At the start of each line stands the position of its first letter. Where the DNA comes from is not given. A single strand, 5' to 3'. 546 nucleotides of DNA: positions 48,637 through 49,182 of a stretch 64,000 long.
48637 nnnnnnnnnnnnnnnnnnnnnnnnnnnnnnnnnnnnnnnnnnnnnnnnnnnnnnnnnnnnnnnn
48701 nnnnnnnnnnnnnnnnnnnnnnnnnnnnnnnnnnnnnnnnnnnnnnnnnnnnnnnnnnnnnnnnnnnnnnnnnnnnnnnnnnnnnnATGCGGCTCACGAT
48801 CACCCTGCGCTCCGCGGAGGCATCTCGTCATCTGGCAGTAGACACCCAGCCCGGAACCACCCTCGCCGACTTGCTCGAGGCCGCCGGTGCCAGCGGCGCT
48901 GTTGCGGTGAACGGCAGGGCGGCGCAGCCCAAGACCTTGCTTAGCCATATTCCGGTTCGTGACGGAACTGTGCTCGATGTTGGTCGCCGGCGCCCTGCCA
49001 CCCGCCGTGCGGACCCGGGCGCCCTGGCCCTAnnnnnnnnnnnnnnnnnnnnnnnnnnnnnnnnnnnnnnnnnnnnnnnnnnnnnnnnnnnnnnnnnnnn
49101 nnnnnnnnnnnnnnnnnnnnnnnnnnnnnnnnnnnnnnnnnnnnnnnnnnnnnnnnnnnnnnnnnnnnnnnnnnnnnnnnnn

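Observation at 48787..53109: EccC/EssC ATPase with fused ubiquitin-like (YukD/EsaB-like) and FHA N-terminal domains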

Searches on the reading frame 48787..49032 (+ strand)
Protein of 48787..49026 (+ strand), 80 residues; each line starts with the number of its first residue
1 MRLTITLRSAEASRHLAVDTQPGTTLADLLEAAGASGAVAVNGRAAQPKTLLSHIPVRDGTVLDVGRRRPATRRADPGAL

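Call 7: search_protein_families(library=pfam, proteins=[window:48787-49026:+], max_evalue=10)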
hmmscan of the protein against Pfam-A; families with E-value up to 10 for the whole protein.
seq(80 aa): 3 families
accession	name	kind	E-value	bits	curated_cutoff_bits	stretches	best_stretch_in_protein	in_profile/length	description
PF02597.26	ThiS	-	0.013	16.4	22.5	1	18-63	16-67/76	ThiS family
PF10531.15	SLBB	-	0.03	14.6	27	1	17-34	13-30/55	SLBB domain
PF14451.12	Ub-Mut7C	-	0.17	12.2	23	1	7-50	16-63/81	Mut7-C ubiquitin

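Call 18: search_solved_structures(query=A1, max_evalue=10, show_alignments=2)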
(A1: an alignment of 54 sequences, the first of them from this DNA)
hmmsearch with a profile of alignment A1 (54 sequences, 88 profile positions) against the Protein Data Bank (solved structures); distinct sequences matched with E-value up to 10: 78 (the best 60 are shown).
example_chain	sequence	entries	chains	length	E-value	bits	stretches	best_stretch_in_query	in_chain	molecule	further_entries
6l0l_A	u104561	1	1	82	1e-06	32.3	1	13-76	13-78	Hydra-1ubq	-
2mlb_A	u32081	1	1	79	3.6e-06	30.5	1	17-72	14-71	redesigned ubiquitin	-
6jh1_D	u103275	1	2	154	8.9e-06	29.3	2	25-69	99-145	Ubiquitin-like protein ISG15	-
2mqj_A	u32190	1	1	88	8.9e-06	29.3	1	10-67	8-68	Ubiquitin-like protein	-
6fj7_A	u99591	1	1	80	9.3e-06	29.2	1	10-67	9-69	Ubiquitin-like protein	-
5zew_A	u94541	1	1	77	9.5e-06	29.2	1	10-67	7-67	Ubiquitin-like protein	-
9jtc_C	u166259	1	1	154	1e-05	29.1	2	25-69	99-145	Ubiquitin-like protein ISG15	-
6fnn_C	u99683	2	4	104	2e-05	28.1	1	10-67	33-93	Ubiquitin-like protein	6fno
5x0w_B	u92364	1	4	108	0.00012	25.7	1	2-65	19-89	Sharpin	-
7mrj_A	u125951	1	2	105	0.00031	24.3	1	19-71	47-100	Ubiquitin domain-containing protein TINCR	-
1wx7_A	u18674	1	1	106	0.0061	20.2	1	4-71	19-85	Ubiquilin 3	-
9eho_m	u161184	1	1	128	0.0073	19.9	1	17-74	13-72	Ubiquitin-ribosomal protein eL40 fusion protein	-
1yqb_A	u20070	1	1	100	0.0075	19.9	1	4-71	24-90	Ubiquilin 3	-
6oat_B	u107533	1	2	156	0.019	18.6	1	26-69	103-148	Interferon stimulated gene 17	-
7v8e_C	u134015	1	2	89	0.022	18.4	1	2-65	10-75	RanBP-type and C3HC4-type zinc finger-containing protein 1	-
4kv2_A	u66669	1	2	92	0.024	18.3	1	4-71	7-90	ESX-1 secretion system protein eccD1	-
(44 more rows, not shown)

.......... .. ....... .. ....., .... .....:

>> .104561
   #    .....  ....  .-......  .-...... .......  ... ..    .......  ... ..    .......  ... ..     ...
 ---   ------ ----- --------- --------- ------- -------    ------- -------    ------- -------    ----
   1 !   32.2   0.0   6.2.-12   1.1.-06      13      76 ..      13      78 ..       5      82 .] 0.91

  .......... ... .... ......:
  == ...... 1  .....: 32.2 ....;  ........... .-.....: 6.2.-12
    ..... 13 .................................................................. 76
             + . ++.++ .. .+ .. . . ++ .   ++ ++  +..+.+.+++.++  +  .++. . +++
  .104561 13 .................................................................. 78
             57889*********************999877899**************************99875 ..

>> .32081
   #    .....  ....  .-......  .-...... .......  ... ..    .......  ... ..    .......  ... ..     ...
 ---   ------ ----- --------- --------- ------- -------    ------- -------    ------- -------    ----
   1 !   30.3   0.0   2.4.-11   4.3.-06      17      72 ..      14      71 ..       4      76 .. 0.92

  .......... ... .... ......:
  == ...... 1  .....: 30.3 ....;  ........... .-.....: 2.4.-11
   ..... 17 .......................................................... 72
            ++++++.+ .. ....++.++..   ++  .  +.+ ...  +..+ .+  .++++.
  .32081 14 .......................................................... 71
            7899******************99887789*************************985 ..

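Call 19: search_protein_families(library=pfam, alignment_id=A1, max_evalue=0.1)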
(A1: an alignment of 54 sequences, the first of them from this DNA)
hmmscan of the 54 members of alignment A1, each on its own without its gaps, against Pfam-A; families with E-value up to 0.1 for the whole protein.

A. member 1, seq(82 aa): 2 families
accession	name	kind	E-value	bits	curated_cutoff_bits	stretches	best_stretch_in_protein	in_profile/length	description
PF02597.26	ThiS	-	0.014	16.4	22.5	1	18-63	16-67/76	ThiS family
PF10531.15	SLBB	-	0.031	14.5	27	1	17-34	13-30/55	SLBB domain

B. families by the number of members that match (of 54 scanned): 11 families
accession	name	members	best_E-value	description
PF08817.16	YukD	16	9.6e-05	WXG100 protein secretion system (Wss), protein YukD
PF11976.14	Rad60-SLD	1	0.00048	Ubiquitin-2 like Rad60 SUMO-like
PF00240.29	ubiquitin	1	0.0016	Ubiquitin family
PF07196.18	Flagellin_IN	1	0.011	Flagellin hook IN motif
PF02597.26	ThiS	1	0.014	ThiS family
PF06805.18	Lambda_tail_I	1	0.027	Bacteriophage lambda tail assembly protein I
PF10531.15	SLBB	1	0.031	SLBB domain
PF23920.1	DUF7259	1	0.039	Domain of unknown function (DUF7259)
PF19378.4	DUF5953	1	0.074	Family of unknown function (DUF5953)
PF13530.11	SCP2_2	1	0.089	Sterol carrier protein domain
PF21961.1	AppA_4HB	1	0.097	AppA, four helix bundle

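Call 25: predict_structure(alignment_id=A1)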
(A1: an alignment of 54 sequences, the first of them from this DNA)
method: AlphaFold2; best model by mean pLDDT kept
length: 82 residues; sequences in the alignment: 54
mean_pLDDT: 90.0   pTM: 0.71
mean pLDDT of the five models: 90.0, 89.4, 89.0, 87.9, 87.8
residues with pLDDT >= 90: 65; 70-90: 9; 50-70: 8; < 50: 0
segments of 3 or more residues with pLDDT < 50: none
pLDDT, mean of each block of 10 residues (from residue 1): 95 96 95 94 94 95 85 71 65
secondary structure, 60 per line:
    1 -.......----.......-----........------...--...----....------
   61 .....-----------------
elements in order: E2-8 E13-19 H26-32 E39-41 E44-46 E61-65

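Call 28: fold_search(model_id=the predicted structure, library=pdb)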
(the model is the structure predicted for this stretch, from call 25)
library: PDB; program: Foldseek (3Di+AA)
matches with E <= 10: 1417; with E <= 0.001: 7
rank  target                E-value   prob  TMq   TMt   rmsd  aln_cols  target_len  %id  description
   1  7mrj_B                3.2e-04  1.00  0.61  0.66   2.5        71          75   27  Crystal structure of a novel ubiquitin-like TINCR (released 2022-03-16)
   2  7mrj_A                4.2e-04  1.00  0.62  0.60   2.5        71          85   27  Crystal structure of a novel ubiquitin-like TINCR (released 2022-03-16)
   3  5yt6_A                6.2e-04  1.00  0.53  0.56   3.3        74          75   12  Crystal structure of TAX1BP1 UBZ2 in complex with mono-ubiquitin (released 2018-07-11)
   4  6isu_C                7.5e-04  1.00  0.52  0.55   3.7        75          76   13  Crystal structure of Lys27-linked di-ubiquitin in complex with its selective interacting protein UCHL3 (released 2019-02-06)
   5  3v61_A                8.0e-04  1.00  0.63  0.66   3.4        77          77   13  Structure of S. cerevisiae PCNA conjugated to SUMO on lysine 164 (released 2012-02-29)
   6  1zgu_MODEL_1_B        8.5e-04  1.00  0.54  0.57   3.4        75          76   15  Solution structure of the human Mms2-Ubiquitin complex (released 2006-04-04)
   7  5d2m_B                9.1e-04  1.00  0.58  0.61   2.9        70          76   14  Complex between human SUMO2-RANGAP1, UBC9 and ZNF451 (released 2015-11-04)
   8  8vk8_H                1.2e-03  1.00  0.59  0.64   2.6        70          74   14  Structure of UbV.d2.1 in complex with Ube2d2 (released 2024-09-25)
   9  1wx7_MODEL_1_A        1.2e-03  1.00  0.51  0.42  11.8        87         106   15  Solution Structure of the N-terminal Ubiquitin-like Domain in the Human Ubiquilin 3 (UBQLN3) (released 2005-07-20)
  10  8vk9_F                1.3e-03  1.00  0.59  0.64   2.8        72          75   15  Structure of UbV.d2.3 in complex with Ube2d2-S22R (released 2024-09-25)
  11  3dbh_I                1.4e-03  1.00  0.60  0.58   2.9        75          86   13  Structural Dissection of a Gating Mechanism Preventing Misactivation of Ubiquitin by NEDD8's E1 (APPBP1-UBA3Arg190Ala- (released 2008-08-12)
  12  4v3l_D                1.4e-03  1.00  0.50  0.55   3.2        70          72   13  RNF38-UB-UbcH5B-Ub complex (released 2015-04-08)
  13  9fn4_B                1.4e-03  1.00  0.51  0.54   3.8        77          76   14  DUBS Parachlamydia sp. PcJOS (released 2025-04-23)
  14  7owc_A                1.5e-03  1.00  0.58  0.63   2.6        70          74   11  Structure of CYLD CAP-Gly3 (467-565) bound to Ub; orthorhobic space group (released 2021-10-20)
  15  2bf8_B                1.5e-03  1.00  0.58  0.61   3.3        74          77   11  Crystal structure of SUMO modified ubiquitin conjugating enzyme E2- 25K (released 2005-02-16)
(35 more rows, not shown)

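Call 70: search_protein_representatives(alignment_id=A1)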
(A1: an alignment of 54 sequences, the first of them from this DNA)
Query: 54 sequences, 88 profile positions. Proteins with E-value up to 0.001 (for the whole library): 1402; up to 1e-10: 243; up to 1e-30: 5. The best 150 are listed.
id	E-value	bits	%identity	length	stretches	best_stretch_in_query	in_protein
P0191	9.1e-68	240.8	-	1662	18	19-77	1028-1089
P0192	3.9e-39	149.1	-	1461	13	3-73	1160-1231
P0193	4.5e-39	148.9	-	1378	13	19-74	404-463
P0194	1.1e-38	147.7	-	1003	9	14-80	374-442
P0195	4.7e-31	123.2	-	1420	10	14-74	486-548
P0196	4.3e-30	120.1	-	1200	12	17-79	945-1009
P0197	8.5e-28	112.7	-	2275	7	6-73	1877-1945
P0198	4.1e-27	110.5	-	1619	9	4-74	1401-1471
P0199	3.6e-26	107.5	-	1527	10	23-73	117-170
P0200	4.5e-26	107.2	-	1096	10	17-74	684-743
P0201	1.1e-25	105.9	-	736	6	17-73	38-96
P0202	1.2e-25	105.8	-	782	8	14-73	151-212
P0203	2.5e-24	101.6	-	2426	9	41-74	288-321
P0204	1.1e-23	99.5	-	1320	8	17-73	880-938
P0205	1.2e-23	99.5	-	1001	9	19-75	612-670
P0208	9.2e-22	93.4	-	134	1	1-88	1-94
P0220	1.5e-19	86.3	-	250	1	1-88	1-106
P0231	7.3e-18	80.9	-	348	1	1-88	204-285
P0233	1.2e-17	80.2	-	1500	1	1-88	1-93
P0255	9.4e-16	74.1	-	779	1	1-88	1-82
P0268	4.6e-15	71.9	-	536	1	1-88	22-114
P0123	1.4e-13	67.2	-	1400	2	1-88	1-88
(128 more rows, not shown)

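Call 76: search_protein_families(library=pfam, proteins=[P0191, P0192, P0194, P0201, P0208, P0220, P0231, P0255, P0268], max_evalue=0.001)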
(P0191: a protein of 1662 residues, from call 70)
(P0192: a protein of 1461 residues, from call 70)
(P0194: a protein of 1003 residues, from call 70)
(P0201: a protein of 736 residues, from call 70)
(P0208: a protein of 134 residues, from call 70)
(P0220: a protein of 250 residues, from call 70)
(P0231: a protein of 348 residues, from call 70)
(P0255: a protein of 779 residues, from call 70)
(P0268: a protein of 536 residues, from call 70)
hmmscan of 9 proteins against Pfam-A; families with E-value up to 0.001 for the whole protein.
P0191 (1662 aa): 8 families
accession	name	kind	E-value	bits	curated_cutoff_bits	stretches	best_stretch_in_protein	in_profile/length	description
PF00240.29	ubiquitin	-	2.9e-178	578.5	25.4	17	257-320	8-70/72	Ubiquitin family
PF14560.12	Ubiquitin_2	-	1.1e-64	215.3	23.1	0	264-315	20-77/86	Ubiquitin-like domain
PF18036.7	Ubiquitin_4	-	3.1e-23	82.1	22.8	0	289-315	57-83/89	Ubiquitin-like domain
PF21403.4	OTU1_UBXL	-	7.1e-11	43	22.7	0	601-626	13-38/49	OTU1, UBXL domain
PF17957.7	Big_7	-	4.6e-09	37.2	24.1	0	243-271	2-30/70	Bacterial Ig domain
PF08817.16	YukD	-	2.2e-08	35.2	27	0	1062-1083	55-76/76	WXG100 protein secretion system (Wss), protein YukD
PF25822.1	UBL_USP40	-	1.4e-07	31.8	23.2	0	1061-1083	59-81/88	USP40 ubiquitin-like domain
PF23603.1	Ubiquitin_TPR1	-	2.3e-05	24.5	27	0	176-226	14-67/69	Telomere repeat-binding protein 1-like, ubiquitin-like domain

P0192 (1461 aa): 23 families
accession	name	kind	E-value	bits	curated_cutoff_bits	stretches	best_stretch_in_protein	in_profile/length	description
PF00240.29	ubiquitin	-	5e-228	737.9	25.4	16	427-494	1-67/72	Ubiquitin family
PF11976.14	Rad60-SLD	-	3e-141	459.9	23.8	16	1234-1302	1-70/72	Ubiquitin-2 like Rad60 SUMO-like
PF14560.12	Ubiquitin_2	-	2e-64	214.5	23.1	3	130-186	5-60/86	Ubiquitin-like domain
PF08817.16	YukD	-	4.1e-40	136.8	27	0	1199-1229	46-76/76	WXG100 protein secretion system (Wss), protein YukD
PF18396.7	TBK1_ULD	-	2.1e-36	124.1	31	0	216-253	15-52/88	TANK binding kinase 1 ubiquitin-like domain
PF11543.14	UN_NPL4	-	1.8e-31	108.9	21.9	0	431-496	11-79/80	Nuclear pore localisation protein NPL4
PF00789.26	UBX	-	7.8e-30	103.4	21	0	1233-1267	6-40/82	UBX domain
PF21989.2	RA_2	-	9.9e-18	64.5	27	0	202-240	1-39/94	RA like domain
PF21403.4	OTU1_UBXL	-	1.1e-15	58.4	22.7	0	137-168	7-38/49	OTU1, UBXL domain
PF23159.1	WH_Rok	-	6.5e-15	55.4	27.6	0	667-685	17-35/58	Repressor Rok winged helix domain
PF18036.7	Ubiquitin_4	-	6.1e-13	49.1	22.8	0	205-239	2-36/89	Ubiquitin-like domain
PF23627.1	LisH_WDR26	-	2.7e-12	46.3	27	0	305-315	33-43/45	WDR26 Lis-homology motif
PF18037.7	Ubiquitin_5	-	1.3e-10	41.9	23.2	0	953-1008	35-90/98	Ubiquitin-like domain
PF14533.12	USP7_C2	-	1.5e-10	41.6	29.4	0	1245-1273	130-158/204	Ubiquitin-specific protease C-terminal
PF24584.1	Ig_CYK3_C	-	1.7e-10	41.5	27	0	202-226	45-69/105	CYK3 C-terminal Ig-like domain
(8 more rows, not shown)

P0194 (1003 aa): 24 families
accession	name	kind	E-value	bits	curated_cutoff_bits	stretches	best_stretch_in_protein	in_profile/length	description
PF00240.29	ubiquitin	-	6.1e-162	526.1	25.4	11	223-291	1-67/72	Ubiquitin family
PF11976.14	Rad60-SLD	-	1.8e-110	361.3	23.8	11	365-433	1-70/72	Ubiquitin-2 like Rad60 SUMO-like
PF21403.4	OTU1_UBXL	-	1.9e-43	147.2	22.7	2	365-404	1-39/49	OTU1, UBXL domain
PF21989.2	RA_2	-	4.6e-39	132.9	27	0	364-401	2-39/94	RA like domain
PF11543.14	UN_NPL4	-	9.6e-36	122.6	21.9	0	438-506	7-79/80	Nuclear pore localisation protein NPL4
PF14560.12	Ubiquitin_2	-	5.3e-30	104.2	23.1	0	232-278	14-59/86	Ubiquitin-like domain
PF18036.7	Ubiquitin_4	-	6.9e-20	71.3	22.8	0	264-290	58-84/89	Ubiquitin-like domain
PF08817.16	YukD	-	4.3e-19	69.5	27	0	297-360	5-74/76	WXG100 protein secretion system (Wss), protein YukD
PF18396.7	TBK1_ULD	-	6.8e-19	68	31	1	223-273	4-54/88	TANK binding kinase 1 ubiquitin-like domain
PF00789.26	UBX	-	1.6e-18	67.1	21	0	648-687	6-45/82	UBX domain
PF11470.14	TUG-UBL1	-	6.1e-14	52.3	23.3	0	585-634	3-53/65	TUG ubiquitin-like domain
PF23326.1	UBL_UBAC1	-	8.3e-14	51.9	27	0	364-398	11-45/109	UBAC1 UBL-like domain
PF16207.11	RAWUL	-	1.9e-13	51.1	33.5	0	457-494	10-49/65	RAWUL domain RING finger- and WD40-associated ubiquitin-like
PF14533.12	USP7_C2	-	1.3e-11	45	29.4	0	591-616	132-157/204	Ubiquitin-specific protease C-terminal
PF00788.29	RA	-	1.4e-09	38.8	21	0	366-404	4-45/93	Ras association (RalGDS/AF-6) domain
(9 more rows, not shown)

P0201 (736 aa): 21 families
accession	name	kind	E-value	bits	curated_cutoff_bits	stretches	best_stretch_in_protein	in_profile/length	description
PF00240.29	ubiquitin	-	1.1e-199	647.1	25.4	8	220-291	1-72/72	Ubiquitin family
PF11976.14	Rad60-SLD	-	7.5e-101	330.5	23.8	8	218-288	1-72/72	Ubiquitin-2 like Rad60 SUMO-like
PF14560.12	Ubiquitin_2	-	3.1e-38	130.6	23.1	1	503-555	19-78/86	Ubiquitin-like domain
PF18396.7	TBK1_ULD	-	1.6e-19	70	31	0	144-175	21-52/88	TANK binding kinase 1 ubiquitin-like domain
PF18037.7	Ubiquitin_5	-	1.1e-17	64.5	23.2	0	228-287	32-91/98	Ubiquitin-like domain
PF08817.16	YukD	-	4.4e-16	59.8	27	0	172-194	54-76/76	WXG100 protein secretion system (Wss), protein YukD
PF10790.15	DUF2604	-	7.1e-16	58.8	25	0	128-195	7-78/85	Protein of Unknown function (DUF2604)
PF11543.14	UN_NPL4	-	4e-14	53.3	21.9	0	502-556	18-77/80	Nuclear pore localisation protein NPL4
PF13881.12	Rad60-SLD_2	-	3.3e-13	50.2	23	0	143-202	21-93/111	Ubiquitin-2 like Rad60 SUMO-like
PF21403.4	OTU1_UBXL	-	6.3e-12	46.3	22.7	0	408-436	10-38/49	OTU1, UBXL domain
PF21989.2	RA_2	-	2.1e-11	44.2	27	0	309-347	2-40/94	RA like domain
PF18036.7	Ubiquitin_4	-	2.4e-10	40.8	22.8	0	310-342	1-33/89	Ubiquitin-like domain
PF10302.15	Dsc3_N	-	3.1e-09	37.7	25.4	0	146-183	24-63/102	DSC E3 ubiquitin ligase complex subunit 3, ubiquitin-like domain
PF11470.14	TUG-UBL1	-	2e-07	31.5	23.3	0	41-94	11-65/65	TUG ubiquitin-like domain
PF20601.3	DUF6797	-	2.2e-06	28.8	24.9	0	430-462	61-93/96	Domain of unknown function (DUF6797)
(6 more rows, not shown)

P0208 (134 aa): 0 families

P0220 (250 aa): 1 family
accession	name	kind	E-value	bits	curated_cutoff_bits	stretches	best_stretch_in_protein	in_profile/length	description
PF16697.10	Yop-YscD_cpl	-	6.2e-07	30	33.2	1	107-199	1-91/94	Inner membrane component of T3SS, cytoplasmic domain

P0231 (348 aa): 0 families

P0255 (779 aa): 3 families
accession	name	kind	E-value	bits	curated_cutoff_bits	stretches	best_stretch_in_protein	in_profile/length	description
PF01580.24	FtsK_SpoIIIE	-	1.6e-27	96.9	24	1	620-743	28-152/221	FtsK/SpoIIIE family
PF00498.31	FHA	-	7.5e-11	42.7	20.7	1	103-164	3-67/67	FHA domain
PF16697.10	Yop-YscD_cpl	-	2.6e-10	40.9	33.2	1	84-172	2-92/94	Inner membrane component of T3SS, cytoplasmic domain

P0268 (536 aa): 0 families
